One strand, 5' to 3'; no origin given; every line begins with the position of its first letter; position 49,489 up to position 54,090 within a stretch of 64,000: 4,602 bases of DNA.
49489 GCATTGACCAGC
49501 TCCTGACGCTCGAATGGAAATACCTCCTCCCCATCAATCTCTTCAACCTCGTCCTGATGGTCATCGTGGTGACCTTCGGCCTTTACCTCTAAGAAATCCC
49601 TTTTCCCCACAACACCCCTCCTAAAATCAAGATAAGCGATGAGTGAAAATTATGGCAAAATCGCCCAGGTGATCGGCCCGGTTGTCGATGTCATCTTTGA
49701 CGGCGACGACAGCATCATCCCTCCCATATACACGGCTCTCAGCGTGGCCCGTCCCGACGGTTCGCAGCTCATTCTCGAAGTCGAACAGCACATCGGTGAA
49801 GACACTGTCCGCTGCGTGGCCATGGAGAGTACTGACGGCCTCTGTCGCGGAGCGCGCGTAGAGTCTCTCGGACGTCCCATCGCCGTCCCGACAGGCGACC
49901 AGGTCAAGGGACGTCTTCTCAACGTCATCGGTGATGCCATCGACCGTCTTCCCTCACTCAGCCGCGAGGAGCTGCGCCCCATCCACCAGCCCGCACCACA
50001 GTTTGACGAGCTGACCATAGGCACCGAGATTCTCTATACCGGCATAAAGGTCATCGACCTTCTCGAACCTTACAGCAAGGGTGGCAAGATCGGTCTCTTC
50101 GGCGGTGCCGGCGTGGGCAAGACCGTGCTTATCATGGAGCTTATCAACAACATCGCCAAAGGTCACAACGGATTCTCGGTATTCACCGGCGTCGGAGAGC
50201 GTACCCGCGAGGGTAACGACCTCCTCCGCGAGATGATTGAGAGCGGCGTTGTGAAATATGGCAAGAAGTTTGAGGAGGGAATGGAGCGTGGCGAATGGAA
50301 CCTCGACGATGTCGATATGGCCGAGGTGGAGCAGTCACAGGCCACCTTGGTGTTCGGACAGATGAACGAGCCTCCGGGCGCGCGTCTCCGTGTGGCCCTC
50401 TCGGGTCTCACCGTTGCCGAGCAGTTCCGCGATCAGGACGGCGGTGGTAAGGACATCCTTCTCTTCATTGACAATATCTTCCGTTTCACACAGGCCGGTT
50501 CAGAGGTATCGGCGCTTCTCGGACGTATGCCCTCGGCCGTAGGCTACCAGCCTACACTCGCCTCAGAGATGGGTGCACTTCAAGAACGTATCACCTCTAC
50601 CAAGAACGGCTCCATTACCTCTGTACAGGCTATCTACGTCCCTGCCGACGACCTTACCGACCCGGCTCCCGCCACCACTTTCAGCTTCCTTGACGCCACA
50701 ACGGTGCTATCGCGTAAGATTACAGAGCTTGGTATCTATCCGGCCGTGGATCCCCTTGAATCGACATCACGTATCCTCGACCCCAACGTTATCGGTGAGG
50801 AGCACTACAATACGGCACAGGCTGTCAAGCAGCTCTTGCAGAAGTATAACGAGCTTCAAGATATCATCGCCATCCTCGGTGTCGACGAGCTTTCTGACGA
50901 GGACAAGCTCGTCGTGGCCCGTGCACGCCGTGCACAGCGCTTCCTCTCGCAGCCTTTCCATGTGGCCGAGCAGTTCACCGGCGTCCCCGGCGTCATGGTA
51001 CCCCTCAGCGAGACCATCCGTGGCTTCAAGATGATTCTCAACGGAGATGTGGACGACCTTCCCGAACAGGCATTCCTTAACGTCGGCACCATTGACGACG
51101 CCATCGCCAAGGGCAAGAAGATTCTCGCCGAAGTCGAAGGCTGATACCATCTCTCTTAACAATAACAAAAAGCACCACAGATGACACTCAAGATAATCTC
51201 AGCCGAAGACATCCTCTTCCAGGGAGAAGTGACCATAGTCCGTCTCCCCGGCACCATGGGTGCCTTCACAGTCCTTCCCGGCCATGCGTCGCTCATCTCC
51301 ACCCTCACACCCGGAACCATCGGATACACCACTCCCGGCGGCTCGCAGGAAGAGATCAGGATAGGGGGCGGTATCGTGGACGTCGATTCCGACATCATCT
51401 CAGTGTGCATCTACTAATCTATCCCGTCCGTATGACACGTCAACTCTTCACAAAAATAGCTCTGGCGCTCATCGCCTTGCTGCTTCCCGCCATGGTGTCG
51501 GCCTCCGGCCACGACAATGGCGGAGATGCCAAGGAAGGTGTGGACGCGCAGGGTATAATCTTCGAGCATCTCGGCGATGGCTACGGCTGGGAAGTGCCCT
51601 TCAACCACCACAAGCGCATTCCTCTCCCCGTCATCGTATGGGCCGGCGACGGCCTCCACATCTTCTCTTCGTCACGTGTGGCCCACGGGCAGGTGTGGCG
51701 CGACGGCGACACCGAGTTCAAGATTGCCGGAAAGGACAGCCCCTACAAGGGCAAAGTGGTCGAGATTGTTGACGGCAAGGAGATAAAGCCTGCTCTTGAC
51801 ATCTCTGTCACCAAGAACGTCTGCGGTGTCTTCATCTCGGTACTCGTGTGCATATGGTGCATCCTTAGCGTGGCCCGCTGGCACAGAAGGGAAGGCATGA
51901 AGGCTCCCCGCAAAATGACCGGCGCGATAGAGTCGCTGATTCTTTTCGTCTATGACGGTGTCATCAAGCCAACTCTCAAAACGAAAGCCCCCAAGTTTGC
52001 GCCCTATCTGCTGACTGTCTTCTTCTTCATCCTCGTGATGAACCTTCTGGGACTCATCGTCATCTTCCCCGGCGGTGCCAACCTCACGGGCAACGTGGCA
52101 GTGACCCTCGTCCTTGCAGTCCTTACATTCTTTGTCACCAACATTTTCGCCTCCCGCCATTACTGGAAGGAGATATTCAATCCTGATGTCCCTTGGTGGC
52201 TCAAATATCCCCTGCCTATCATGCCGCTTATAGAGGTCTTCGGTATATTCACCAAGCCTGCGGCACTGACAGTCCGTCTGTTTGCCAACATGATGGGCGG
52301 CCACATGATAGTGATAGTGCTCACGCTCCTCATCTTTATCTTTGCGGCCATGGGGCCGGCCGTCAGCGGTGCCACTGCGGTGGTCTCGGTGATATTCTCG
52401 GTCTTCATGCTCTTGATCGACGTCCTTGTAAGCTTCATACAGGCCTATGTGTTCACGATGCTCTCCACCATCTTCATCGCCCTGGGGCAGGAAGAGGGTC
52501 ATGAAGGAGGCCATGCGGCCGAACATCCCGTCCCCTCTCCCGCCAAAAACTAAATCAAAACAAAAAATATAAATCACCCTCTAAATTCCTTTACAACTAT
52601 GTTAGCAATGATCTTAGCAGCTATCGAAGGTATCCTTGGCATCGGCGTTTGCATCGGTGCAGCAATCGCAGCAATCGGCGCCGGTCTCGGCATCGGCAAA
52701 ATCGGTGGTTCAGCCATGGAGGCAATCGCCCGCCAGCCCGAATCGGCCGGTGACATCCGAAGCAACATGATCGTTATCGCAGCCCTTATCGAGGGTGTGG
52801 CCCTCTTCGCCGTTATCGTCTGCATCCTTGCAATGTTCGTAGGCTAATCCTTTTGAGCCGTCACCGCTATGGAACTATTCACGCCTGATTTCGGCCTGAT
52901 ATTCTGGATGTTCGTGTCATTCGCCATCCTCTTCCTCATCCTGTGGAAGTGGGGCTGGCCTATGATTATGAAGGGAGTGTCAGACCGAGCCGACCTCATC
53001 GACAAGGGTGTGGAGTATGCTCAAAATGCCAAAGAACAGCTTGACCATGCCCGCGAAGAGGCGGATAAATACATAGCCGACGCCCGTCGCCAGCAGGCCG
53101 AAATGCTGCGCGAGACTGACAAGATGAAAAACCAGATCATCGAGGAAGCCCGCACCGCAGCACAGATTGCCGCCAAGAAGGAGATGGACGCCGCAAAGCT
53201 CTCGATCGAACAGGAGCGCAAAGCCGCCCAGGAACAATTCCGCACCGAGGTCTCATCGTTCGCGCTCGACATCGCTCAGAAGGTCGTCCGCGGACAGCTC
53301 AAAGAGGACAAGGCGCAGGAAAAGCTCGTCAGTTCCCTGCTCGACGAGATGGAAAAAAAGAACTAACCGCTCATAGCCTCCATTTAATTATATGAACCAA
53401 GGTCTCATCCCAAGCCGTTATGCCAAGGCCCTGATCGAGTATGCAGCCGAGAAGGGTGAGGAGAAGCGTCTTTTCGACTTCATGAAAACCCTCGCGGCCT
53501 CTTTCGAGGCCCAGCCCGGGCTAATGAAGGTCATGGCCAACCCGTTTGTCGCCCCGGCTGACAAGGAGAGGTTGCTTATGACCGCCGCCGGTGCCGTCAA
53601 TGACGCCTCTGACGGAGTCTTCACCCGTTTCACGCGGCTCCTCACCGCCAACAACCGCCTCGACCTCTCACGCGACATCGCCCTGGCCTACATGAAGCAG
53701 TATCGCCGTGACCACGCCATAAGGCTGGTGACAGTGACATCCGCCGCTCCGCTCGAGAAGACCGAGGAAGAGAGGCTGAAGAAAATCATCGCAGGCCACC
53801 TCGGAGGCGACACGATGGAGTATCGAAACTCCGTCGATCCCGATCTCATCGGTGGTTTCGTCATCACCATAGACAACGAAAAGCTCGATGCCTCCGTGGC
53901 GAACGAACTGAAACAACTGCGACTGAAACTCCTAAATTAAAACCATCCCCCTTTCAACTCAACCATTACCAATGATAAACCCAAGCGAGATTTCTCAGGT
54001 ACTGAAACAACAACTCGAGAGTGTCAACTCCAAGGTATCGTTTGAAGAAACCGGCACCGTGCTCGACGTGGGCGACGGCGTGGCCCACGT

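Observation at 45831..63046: Complete F1Fo ATP synthase operon nested inside the NDH-1 operon: nuoA-B-CD-H | atpD-C-B-E-F-H-A-G | nuoI-J-K-L-M-N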

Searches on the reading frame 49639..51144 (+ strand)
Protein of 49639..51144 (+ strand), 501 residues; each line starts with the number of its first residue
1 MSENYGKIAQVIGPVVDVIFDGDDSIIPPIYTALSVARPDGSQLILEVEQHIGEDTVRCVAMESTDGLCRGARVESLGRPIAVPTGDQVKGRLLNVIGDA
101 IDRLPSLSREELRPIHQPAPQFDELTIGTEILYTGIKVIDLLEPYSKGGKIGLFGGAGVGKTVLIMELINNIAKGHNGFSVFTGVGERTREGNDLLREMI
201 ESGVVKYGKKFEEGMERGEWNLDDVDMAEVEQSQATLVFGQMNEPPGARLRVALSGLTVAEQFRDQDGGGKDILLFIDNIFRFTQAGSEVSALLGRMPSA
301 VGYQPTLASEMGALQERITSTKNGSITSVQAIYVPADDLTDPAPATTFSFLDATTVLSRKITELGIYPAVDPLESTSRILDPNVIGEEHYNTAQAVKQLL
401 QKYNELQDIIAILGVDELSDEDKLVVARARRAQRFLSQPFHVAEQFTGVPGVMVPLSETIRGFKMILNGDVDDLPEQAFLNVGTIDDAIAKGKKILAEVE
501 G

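Call 3: search_protein_families(library=ncbifam, proteins=[window:49639-51144:+])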
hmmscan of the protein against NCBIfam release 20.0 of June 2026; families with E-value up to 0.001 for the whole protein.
window:49639-51144:+ (501 aa): 35 families (the best 25 are shown)
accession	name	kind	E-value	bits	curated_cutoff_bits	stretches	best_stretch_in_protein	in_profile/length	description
TIGR01039.1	atpD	equivalog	1.5e-231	769.1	462.85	1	5-495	2-462/462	F0F1 ATP synthase subunit beta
TIGR03305.1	alt_F1F0_F1_bet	exception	3.2e-166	553.5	752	2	224-488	188-449/449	alternate F1F0 ATPase, F1 subunit beta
NF045858.1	glide_MMOB1670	exception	3.1e-141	472.3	850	2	234-491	434-689/705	MMOB1670 family gliding motility ATPase complex subunit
NF045934.1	MSC_0618_beta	exception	1.7e-115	386.5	570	2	234-487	198-449/451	MSC_0618 family F1-like ATPase beta subunit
TIGR03496.1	FliI_clade1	equivalog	3.6e-61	207.2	619.1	2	229-444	188-402/414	flagellar protein export ATPase FliI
TIGR02546.1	III_secr_ATP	equivalog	6e-61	206.4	604.75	2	225-446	193-411/423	type III secretion system ATPase SctN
TIGR01026.1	fliI_yscN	subfamily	2.1e-60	204.7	379.5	2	231-446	216-428/440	FliI/YscN family ATPase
TIGR03498.1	FliI_clade3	equivalog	3.1e-58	197.4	587.45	2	226-421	188-381/418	flagellar protein export ATPase FliI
TIGR03497.1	FliI_clade2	equivalog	5.7e-58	196.8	629.8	2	234-445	193-401/413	flagellar protein export ATPase FliI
NF005295.0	PRK06820.1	equivalog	1e-51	176.4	690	2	232-439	217-421/440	EscN/YscN/HrcN family type III secretion system ATPase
NF005391.0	PRK06936.1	equivalog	3.5e-49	167.8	657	2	225-446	209-427/439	type III secretion system ATPase SctN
NF006575.0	PRK09099.1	subfamily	3.8e-47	161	706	1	5-439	27-423/443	type III secretion system ATPase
NF006012.0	PRK08149.1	equivalog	6e-47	160.5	594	2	230-446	206-419/431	type III secretion system ATPase SctN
NF006290.1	PRK08472.1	equivalog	2.9e-45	154.9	644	2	241-444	219-420/433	flagellar protein export ATPase FliI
NF005765.0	PRK07594.1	equivalog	8.2e-41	140.1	715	1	54-413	62-386/433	EscN/YscN/HrcN family type III secretion system ATPase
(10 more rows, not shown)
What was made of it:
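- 49639..51144 (+): atpD, F1 beta (501 aa). The alternate-F1Fo model scores below its cutoff (call 3).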

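Call 54: find_related_loci(query=window:49639-51144:+, collection=viral_contigs, flank=10000)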
Query window:49639-51144:+ (501 aa) in viral_contigs; peptide patterns used: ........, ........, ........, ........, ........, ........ (x = any residue, [..] = any of these).
11 stretches matched a pattern, but none encodes a relative of the query by tblastn (E <= 1e-3).
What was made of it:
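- Tried and rejected: Viral-contig scan with AtpD: tried in the hope of catching Bacteroidales atp operons on host-derived contigs, but found nothing (call 54).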

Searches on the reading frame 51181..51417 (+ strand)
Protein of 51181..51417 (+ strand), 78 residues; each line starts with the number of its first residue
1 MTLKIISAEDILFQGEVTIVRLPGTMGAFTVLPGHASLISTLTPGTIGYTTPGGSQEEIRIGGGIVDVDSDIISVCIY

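Call 3: search_protein_families(library=ncbifam, proteins=[window:51181-51417:+])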
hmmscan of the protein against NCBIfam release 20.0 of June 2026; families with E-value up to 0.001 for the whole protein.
window:51181-51417:+ (78 aa): 19 families
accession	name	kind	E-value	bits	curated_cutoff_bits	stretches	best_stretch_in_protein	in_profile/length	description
TIGR01216.1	ATP_synt_epsi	equivalog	5e-18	65.4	67.25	1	1-75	2-76/130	ATP synthase F1 subunit epsilon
NF001847.0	PRK00571.1-4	equivalog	1.8e-17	63.3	135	1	2-75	5-78/139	F0F1 ATP synthase subunit epsilon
NF009979.0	PRK13444.1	equivalog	2.7e-15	56.8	163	1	2-75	7-79/127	F0F1 ATP synthase subunit epsilon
NF011323.0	PRK14736.1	subfamily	3.4e-15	56.2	145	1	3-75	6-78/133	F0F1 ATP synthase subunit epsilon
NF009982.0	PRK13448.1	equivalog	9.8e-13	48.4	146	1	3-73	6-75/135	F0F1 ATP synthase subunit epsilon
NF009980.0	PRK13446.1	equivalog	1.8e-12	47.3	129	1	1-75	5-78/136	F0F1 ATP synthase subunit epsilon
NF001851.0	PRK00571.2-4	equivalog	3.3e-12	46.6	131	1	3-71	7-75/135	F0F1 ATP synthase subunit epsilon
NF009977.0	PRK13442.1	equivalog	1.6e-11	44.3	80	1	1-76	6-81/102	F0F1 ATP synthase subunit epsilon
NF009983.0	PRK13449.1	equivalog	1.8e-11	44.3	106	1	4-74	7-78/88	ATP synthase F1 subunit epsilon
NF009978.0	PRK13443.1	equivalog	6.4e-11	42.6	148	1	2-75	6-78/136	F0F1 ATP synthase subunit epsilon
NF009984.0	PRK13450.1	equivalog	2e-09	37.5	164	1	2-76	6-80/133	F0F1 ATP synthase subunit epsilon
NF001846.0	PRK00571.1-3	equivalog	3.3e-08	33.8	132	1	1-75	4-78/137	F0F1 ATP synthase subunit epsilon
NF009981.0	PRK13447.1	equivalog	1.5e-06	28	160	1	1-69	5-74/151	F0F1 ATP synthase subunit epsilon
NF002403.0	PRK01474.1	equivalog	1.6e-06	28.6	131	1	2-74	6-80/112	F0F1 ATP synthase subunit epsilon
NF011322.0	PRK14735.1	equivalog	1.7e-06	28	202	1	2-71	4-72/139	F0F1 ATP synthase subunit epsilon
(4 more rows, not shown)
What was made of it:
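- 51181..51417 (+): atpC, F1 epsilon. It is short (78 aa): beta-sandwich domain only. TIGR01216 residues 2-76 of 130 (call 3).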

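Call 51: search_protein_families(library=pfam, proteins=[window:51181-51417:+])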
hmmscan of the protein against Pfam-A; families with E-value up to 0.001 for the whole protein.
window:51181-51417:+ (78 aa): 1 family
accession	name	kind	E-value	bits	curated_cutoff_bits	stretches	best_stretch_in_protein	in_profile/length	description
PF02823.21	ATP-synt_DE_N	-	1.1e-20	73.8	27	1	1-76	1-76/80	ATP synthase, Delta/Epsilon chain, beta-sandwich domain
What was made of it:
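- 51181..51417 (+): Pfam ATP-synt_DE_N only (call 51).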

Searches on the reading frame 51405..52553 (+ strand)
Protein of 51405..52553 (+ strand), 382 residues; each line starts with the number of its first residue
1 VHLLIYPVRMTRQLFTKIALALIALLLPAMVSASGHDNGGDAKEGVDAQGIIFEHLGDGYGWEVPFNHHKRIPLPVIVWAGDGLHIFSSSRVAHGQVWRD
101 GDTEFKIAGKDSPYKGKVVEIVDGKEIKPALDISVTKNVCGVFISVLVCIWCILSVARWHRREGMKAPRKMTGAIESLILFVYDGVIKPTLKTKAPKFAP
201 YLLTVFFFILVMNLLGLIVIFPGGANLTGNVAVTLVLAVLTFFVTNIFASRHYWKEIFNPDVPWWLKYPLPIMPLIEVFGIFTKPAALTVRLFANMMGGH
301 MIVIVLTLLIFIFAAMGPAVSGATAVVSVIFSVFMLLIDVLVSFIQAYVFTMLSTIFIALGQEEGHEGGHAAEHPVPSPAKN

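Call 3: search_protein_families(library=ncbifam, proteins=[window:51405-52553:+])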
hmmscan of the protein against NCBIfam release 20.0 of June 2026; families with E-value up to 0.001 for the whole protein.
window:51405-52553:+ (382 aa): 14 families
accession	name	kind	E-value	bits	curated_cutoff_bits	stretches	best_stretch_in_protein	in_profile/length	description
NF009953.0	PRK13419.1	equivalog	2.4e-55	188.2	460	1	129-374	103-343/346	F0F1 ATP synthase subunit A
NF004482.0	PRK05815.2-4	equivalog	7e-35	120.9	225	1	120-359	15-245/252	F0F1 ATP synthase subunit A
TIGR01131.1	ATP_synt_6_or_A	equivalog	7.3e-35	120.9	102.6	1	143-358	19-223/227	F0F1 ATP synthase subunit A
NF009952.0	PRK13417.1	equivalog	4.3e-26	92.1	531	2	224-360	215-347/352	F0F1 ATP synthase subunit A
NF004485.0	PRK05815.3-3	equivalog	1.6e-24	86.8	249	1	134-372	20-262/281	F0F1 ATP synthase subunit A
NF004479.0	PRK05815.1-4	equivalog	4.1e-21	75.4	268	1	142-359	19-231/238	F0F1 ATP synthase subunit A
NF004487.0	PRK05815.3-5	equivalog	2.7e-18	66.3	224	1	143-365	31-240/269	F0F1 ATP synthase subunit A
NF004486.0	PRK05815.3-4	equivalog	2.9e-18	66.5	272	1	131-359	21-220/224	F0F1 ATP synthase subunit A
NF004481.0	PRK05815.2-3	equivalog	4.1e-18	65.9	227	1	135-361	20-217/225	F0F1 ATP synthase subunit A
NF004477.0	PRK05815.1-1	equivalog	2e-16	60.3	280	1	137-364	39-267/268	F0F1 ATP synthase subunit A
NF009954.0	PRK13420.1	equivalog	3.5e-16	59.6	272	1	143-364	24-219/229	F0F1 ATP synthase subunit A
NF004484.0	PRK05815.3-2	equivalog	1.7e-15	57.5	234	1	133-363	17-225/226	F0F1 ATP synthase subunit A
TIGR03306.1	altF1_A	exception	5.1e-15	55.7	302.1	1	150-359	31-213/217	alternate F1F0 ATPase, F0 subunit A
NF009955.0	PRK13421.1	equivalog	9.1e-12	44.9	302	1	149-364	25-219/231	F0F1 ATP synthase subunit A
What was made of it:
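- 51432..52553 (+): atpB, Fo a subunit (373 aa), with an N-terminal extension of about 130 aa. NCBIfam (call 3).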

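Call 51: search_protein_families(library=pfam, proteins=[window:51432-52553:+])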
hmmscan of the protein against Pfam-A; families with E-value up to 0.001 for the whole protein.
window:51432-52553:+ (373 aa): 1 family
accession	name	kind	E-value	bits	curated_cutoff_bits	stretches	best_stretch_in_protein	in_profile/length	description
PF00119.25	ATP-synt_A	-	5.1e-54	183.9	33.9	1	134-349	5-216/217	ATP synthase A chain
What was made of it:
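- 51432..52553 (+): Pfam ATP-synt_A at residues 134-349 (call 51).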

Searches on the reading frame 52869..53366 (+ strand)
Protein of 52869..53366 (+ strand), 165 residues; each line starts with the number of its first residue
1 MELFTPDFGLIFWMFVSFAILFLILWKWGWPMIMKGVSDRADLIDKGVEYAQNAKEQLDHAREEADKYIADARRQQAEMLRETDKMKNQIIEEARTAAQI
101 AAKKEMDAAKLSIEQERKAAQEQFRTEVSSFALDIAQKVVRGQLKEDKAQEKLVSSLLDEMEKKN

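Call 3: search_protein_families(library=ncbifam, proteins=[window:52869-53366:+])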
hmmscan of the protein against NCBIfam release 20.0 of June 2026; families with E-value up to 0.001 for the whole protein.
window:52869-53366:+ (165 aa): 26 families (the best 25 are shown)
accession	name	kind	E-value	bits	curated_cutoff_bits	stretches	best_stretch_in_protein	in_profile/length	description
NF011041.0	PRK14471.1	equivalog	1.4e-36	125.9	200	1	1-162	1-162/164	F0F1 ATP synthase subunit B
NF004412.0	PRK05759.1-3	equivalog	2.2e-31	109.2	156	1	2-164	21-183/185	F0F1 ATP synthase subunit B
NF004411.0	PRK05759.1-2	equivalog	6.2e-28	97.8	131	1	12-160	8-155/156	F0F1 ATP synthase subunit B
NF011042.0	PRK14472.1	equivalog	3.7e-25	88.9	198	1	3-164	13-173/175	F0F1 ATP synthase subunit B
TIGR01144.1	ATP_synt_b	equivalog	1.9e-24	86.3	65.5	1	16-160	3-146/147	F0F1 ATP synthase subunit B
NF004413.0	PRK05759.1-4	equivalog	2e-22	79.9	197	1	15-160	11-155/156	F0F1 ATP synthase subunit B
NF009992.0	PRK13461.1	equivalog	3e-15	56.2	127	1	10-155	7-151/159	F0F1 ATP synthase subunit B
NF009961.0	PRK13428.1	equivalog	5.5e-14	52.2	328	1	15-163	8-156/445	F0F1 ATP synthase subunit B/delta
NF005607.0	PRK07353.1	equivalog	2.4e-13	50.1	131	1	14-140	26-152/155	F0F1 ATP synthase subunit B'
NF009987.0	PRK13453.1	equivalog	9.3e-13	48.3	172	1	7-162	17-171/173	F0F1 ATP synthase subunit B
NF011043.0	PRK14473.1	equivalog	1.8e-12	47.5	168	1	4-165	4-164/164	F0F1 ATP synthase subunit B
NF009991.0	PRK13460.1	equivalog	1.8e-11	44.3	183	1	5-161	13-168/173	F0F1 ATP synthase subunit B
NF009988.0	PRK13454.1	equivalog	1.9e-10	40.8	186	1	11-152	34-169/181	F0F1 ATP synthase subunit B'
NF005606.0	PRK07352.1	equivalog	5.5e-09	36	137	1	16-163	28-174/175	F0F1 ATP synthase subunit B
NF006612.0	PRK09174.1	equivalog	3.7e-08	33.3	183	1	11-157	56-197/204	F0F1 ATP synthase subunit B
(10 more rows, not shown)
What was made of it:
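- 52869..53366 (+): atpF, Fo b subunit (165 aa). TIGR01144 above cutoff (call 3).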

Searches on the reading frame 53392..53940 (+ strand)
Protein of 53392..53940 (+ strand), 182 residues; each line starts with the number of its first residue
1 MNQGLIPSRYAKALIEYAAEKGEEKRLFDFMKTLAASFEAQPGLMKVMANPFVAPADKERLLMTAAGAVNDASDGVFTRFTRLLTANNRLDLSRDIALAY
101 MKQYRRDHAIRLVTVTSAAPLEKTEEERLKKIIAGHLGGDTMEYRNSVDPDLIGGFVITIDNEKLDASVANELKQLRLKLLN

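Call 3: search_protein_families(library=ncbifam, proteins=[window:53392-53940:+])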
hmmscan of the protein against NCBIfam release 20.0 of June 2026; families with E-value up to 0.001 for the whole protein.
window:53392-53940:+ (182 aa): 15 families
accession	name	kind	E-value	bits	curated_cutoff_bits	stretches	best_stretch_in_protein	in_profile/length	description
NF009964.0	PRK13429.1-3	equivalog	5.6e-45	153.4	154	1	1-181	1-177/180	F0F1 ATP synthase subunit delta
NF004403.0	PRK05758.2-4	equivalog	1.8e-25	90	148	1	1-181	1-177/180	F0F1 ATP synthase subunit delta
TIGR01145.1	ATP_synt_delta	equivalog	1.3e-24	87.4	57.5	1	7-179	2-171/172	ATP synthase F1 subunit delta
NF004402.0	PRK05758.2-2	equivalog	3.1e-23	82.7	115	1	10-180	11-177/179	F0F1 ATP synthase subunit delta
NF004401.0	PRK05758.2-1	equivalog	3.7e-23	82.6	116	1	8-180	10-177/178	F0F1 ATP synthase subunit delta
NF004406.0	PRK05758.3-2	equivalog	3.8e-22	79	172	1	6-178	11-180/186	F0F1 ATP synthase subunit delta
NF009976.0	PRK13441.1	equivalog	1.2e-15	57.8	153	1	4-179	4-175/182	F0F1 ATP synthase subunit delta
NF009967.0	PRK13430.1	equivalog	6.9e-15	55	200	1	12-180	105-269/271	F0F1 ATP synthase subunit delta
NF004399.0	PRK05758.1-1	equivalog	1.2e-14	54.5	160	1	7-179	5-174/179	F0F1 ATP synthase subunit delta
NF009975.0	PRK13436.1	equivalog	2.5e-14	53.7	129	1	9-181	10-178/180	F0F1 ATP synthase subunit delta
NF009969.0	PRK13434.1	equivalog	5.1e-12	46.1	179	1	1-181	1-174/186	F0F1 ATP synthase subunit delta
NF009961.0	PRK13428.1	equivalog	9e-11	41.6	328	1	12-179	277-442/445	F0F1 ATP synthase subunit B/delta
NF004404.0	PRK05758.2-5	equivalog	1.6e-09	38.1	221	1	9-177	10-172/177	F0F1 ATP synthase subunit delta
NF006291.0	PRK08474.1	equivalog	8.5e-08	32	95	1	5-133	4-126/176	F0F1 ATP synthase subunit delta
TIGR03321.1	alt_F1F0_F0_B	exception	7.7e-05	22.6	224.7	1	108-177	178-242/246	alternate F1F0 ATPase, F0 subunit B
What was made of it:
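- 53392..53940 (+): atpH, F1 delta (182 aa). TIGR01145 above cutoff (call 3).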
